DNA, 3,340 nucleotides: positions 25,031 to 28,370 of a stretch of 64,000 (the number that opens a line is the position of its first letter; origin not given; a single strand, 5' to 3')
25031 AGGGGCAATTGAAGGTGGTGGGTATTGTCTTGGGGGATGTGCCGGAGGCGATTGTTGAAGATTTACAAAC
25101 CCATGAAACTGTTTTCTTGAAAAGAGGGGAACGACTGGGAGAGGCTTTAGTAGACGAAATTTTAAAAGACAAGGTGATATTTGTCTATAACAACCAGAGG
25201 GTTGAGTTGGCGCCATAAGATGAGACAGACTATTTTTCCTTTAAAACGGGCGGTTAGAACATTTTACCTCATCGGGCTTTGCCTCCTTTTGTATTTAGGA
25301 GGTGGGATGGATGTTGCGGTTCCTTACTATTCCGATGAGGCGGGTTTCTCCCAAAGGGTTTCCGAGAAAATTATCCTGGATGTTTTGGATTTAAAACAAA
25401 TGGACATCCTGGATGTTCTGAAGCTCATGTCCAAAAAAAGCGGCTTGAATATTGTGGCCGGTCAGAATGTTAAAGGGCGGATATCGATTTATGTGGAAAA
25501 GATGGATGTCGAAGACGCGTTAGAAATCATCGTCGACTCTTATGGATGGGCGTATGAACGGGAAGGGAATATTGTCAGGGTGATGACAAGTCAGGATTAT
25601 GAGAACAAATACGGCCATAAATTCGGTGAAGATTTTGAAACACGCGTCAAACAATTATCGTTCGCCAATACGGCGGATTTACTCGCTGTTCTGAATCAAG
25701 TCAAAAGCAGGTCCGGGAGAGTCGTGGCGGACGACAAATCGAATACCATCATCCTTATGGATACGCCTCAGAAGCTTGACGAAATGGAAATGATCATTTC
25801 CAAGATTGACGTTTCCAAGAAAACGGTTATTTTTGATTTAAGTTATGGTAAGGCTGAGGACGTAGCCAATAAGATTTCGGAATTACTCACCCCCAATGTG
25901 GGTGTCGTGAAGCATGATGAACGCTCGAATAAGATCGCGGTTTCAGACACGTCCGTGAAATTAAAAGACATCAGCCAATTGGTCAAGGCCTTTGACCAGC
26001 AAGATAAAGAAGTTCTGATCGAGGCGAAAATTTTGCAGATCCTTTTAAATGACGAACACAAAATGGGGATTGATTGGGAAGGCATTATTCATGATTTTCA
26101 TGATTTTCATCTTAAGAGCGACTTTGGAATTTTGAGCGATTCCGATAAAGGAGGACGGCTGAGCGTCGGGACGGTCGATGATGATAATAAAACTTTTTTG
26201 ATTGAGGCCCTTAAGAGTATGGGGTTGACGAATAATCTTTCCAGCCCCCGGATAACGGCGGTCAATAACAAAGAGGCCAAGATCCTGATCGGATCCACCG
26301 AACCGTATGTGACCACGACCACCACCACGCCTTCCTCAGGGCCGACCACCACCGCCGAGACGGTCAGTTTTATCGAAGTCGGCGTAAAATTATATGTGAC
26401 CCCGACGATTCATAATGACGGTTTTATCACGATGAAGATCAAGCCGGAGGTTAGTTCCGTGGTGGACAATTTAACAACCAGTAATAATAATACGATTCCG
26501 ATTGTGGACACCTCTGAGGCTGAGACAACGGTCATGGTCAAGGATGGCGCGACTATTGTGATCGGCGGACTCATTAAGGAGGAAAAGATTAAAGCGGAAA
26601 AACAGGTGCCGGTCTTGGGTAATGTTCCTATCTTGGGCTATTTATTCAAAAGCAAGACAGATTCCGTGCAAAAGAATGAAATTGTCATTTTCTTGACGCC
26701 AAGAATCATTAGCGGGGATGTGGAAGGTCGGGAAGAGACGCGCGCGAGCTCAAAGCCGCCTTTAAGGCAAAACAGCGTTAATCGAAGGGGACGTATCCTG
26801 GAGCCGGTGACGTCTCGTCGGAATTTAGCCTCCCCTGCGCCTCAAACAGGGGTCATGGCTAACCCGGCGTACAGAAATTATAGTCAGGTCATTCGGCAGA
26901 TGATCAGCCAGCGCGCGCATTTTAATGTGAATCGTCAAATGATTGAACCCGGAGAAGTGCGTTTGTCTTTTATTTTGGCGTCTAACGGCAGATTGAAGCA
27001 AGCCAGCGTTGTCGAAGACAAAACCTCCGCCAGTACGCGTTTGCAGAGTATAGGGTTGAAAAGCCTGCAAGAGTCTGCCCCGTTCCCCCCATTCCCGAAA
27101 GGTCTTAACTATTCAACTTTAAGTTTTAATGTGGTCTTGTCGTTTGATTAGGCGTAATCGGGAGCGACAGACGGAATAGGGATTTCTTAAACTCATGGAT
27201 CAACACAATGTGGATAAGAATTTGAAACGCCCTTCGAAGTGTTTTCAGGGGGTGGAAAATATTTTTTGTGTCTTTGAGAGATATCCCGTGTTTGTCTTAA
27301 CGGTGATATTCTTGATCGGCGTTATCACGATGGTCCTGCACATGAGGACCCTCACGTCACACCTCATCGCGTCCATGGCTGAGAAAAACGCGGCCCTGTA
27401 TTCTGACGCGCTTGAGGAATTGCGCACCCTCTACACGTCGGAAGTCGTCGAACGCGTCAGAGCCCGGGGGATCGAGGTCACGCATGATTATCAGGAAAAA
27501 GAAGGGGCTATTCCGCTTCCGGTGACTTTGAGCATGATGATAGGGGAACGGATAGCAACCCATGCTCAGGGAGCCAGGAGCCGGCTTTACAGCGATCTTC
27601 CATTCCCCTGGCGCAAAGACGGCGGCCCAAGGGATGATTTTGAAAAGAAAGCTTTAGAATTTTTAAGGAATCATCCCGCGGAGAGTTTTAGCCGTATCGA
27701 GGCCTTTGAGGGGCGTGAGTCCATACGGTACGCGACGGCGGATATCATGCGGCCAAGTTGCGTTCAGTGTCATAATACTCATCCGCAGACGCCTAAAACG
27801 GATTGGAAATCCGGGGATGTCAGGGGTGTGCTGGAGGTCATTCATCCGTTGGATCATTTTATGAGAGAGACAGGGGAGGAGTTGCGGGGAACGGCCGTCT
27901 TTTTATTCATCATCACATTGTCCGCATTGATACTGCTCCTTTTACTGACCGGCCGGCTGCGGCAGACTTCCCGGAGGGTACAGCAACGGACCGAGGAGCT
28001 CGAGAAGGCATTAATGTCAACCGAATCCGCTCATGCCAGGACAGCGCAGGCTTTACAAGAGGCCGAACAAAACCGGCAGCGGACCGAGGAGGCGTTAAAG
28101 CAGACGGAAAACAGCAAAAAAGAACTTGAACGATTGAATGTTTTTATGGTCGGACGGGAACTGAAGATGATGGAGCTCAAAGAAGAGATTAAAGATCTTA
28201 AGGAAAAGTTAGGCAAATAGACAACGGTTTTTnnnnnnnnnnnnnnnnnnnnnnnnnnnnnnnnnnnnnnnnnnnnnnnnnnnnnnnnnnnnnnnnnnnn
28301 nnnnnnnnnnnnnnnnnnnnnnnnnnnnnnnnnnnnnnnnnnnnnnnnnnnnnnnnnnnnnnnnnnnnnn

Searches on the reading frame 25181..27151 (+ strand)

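Call 3: search_protein_families(library=pfam, proteins=[window:25181-27151:+], max_evalue=0.01)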
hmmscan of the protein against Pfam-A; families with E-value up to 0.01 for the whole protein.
window:25181-27151:+ (656 aa): 5 families
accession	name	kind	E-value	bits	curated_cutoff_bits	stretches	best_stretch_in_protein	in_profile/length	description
PF00263.26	Secretin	-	1.5e-50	171.6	27.5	1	343-510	1-168/169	Bacterial type II and III secretion system protein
PF03958.22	Secretin_N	-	1.5e-23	83.2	28.2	2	154-212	1-66/69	Bacterial type II/III secretion system short domain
PF07660.19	STN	-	1e-06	28.9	28.4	1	89-135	1-50/52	Secretin and TonB N terminus short domain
PF21305.2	type_II_gspD_N0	-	3.1e-05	24.2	27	1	69-117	1-50/71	GspD-like, N0 domain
PF13103.11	TonB_2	-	0.0013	19.3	22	1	564-641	1-75/85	TonB C terminal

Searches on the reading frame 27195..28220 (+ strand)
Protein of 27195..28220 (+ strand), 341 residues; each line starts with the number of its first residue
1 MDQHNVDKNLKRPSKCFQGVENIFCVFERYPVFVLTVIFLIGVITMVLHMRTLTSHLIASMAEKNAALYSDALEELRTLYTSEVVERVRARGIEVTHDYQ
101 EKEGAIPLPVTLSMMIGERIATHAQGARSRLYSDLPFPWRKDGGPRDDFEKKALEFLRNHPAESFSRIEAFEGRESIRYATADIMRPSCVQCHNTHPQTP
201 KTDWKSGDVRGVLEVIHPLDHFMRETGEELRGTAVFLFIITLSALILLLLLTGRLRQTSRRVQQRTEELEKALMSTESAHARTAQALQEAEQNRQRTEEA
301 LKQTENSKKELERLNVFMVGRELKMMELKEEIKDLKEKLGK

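Call 3: search_protein_families(library=pfam, proteins=[window:27195-28220:+], max_evalue=0.01)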
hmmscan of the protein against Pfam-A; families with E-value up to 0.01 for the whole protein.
window:27195-28220:+ (341 aa): 1 family
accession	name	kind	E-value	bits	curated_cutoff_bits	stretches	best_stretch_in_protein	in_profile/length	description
PF11845.13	Tll0287-like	-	2.3e-19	70.7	24.1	1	60-218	6-144/144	Tll0287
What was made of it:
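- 27195..28220 (+): Membrane protein with a Tll0287-like domain and a CVQCH motif, 12 nt upstream of the kinase; candidate co-sensor. PF11845 E=2e-19 (call 3).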

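Call 4: search_protein_families(library=ncbifam, proteins=[window:27195-28220:+], max_evalue=0.01)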
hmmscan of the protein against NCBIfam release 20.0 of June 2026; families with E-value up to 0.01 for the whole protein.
window:27195-28220:+ (341 aa): 1 family
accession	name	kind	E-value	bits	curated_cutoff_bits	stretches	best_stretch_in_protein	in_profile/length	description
NF040598.1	Ala_zip_lipo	subfamily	0.0029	18.1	43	1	252-313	16-82/90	Lpp/OprI family alanine-zipper lipoprotein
